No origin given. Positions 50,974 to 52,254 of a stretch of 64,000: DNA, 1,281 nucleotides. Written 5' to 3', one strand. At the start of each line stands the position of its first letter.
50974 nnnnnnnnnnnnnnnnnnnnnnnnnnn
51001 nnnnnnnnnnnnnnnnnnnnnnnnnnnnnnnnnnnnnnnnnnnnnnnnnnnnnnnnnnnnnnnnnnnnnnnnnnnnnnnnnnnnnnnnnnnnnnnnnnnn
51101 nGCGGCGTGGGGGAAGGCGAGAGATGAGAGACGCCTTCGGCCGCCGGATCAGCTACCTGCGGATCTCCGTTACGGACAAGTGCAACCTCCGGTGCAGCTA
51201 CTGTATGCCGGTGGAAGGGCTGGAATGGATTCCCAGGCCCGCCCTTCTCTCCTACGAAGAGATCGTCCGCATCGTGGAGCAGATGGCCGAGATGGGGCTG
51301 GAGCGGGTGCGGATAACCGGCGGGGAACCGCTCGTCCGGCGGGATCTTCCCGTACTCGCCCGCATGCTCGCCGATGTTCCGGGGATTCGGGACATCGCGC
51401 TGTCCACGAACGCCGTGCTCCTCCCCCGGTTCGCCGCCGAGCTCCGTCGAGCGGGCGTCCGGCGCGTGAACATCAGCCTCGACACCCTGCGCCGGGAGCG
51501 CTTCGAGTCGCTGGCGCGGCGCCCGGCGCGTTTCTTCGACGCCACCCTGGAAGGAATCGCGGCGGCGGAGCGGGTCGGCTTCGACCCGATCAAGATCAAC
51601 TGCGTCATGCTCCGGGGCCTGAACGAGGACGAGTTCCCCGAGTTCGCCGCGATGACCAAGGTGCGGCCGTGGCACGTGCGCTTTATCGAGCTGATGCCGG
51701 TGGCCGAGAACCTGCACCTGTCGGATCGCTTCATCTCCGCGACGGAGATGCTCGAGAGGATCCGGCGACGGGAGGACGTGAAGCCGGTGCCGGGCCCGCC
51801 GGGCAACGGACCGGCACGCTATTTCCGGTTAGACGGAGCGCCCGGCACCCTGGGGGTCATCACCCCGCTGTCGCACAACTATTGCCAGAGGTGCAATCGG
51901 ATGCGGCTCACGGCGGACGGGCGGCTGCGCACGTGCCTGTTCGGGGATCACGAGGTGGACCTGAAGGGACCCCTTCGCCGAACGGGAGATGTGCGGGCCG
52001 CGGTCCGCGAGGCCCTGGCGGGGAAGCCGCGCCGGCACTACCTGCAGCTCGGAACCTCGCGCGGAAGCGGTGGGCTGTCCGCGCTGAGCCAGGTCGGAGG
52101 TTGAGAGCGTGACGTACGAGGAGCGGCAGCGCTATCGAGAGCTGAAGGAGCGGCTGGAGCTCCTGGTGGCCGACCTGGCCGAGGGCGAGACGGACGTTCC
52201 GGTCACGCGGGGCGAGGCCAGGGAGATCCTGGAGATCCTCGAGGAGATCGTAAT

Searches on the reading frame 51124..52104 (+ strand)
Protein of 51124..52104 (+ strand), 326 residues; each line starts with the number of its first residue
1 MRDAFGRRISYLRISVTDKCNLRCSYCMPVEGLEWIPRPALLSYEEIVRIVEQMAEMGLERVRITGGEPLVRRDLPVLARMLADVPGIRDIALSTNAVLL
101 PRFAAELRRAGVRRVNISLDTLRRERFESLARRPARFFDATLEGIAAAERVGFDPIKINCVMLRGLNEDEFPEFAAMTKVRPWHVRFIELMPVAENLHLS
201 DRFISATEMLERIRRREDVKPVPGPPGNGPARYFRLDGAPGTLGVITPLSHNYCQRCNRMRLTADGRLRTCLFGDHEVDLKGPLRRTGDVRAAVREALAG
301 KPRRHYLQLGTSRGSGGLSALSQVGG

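Call 66: search_protein_families(library=pfam, proteins=[window:51124-52104:+], max_evalue=0.00001)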
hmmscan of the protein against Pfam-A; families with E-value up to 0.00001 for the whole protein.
window:51124-52104:+ (326 aa): 2 families
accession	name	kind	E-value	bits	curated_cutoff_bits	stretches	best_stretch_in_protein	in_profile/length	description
PF04055.27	Radical_SAM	-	1.5e-36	126.6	29.5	1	14-176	1-164/166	Radical SAM superfamily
PF06463.18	Mob_synth_C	-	2.8e-33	115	37.4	1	184-306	2-127/128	Molybdenum Cofactor Synthesis C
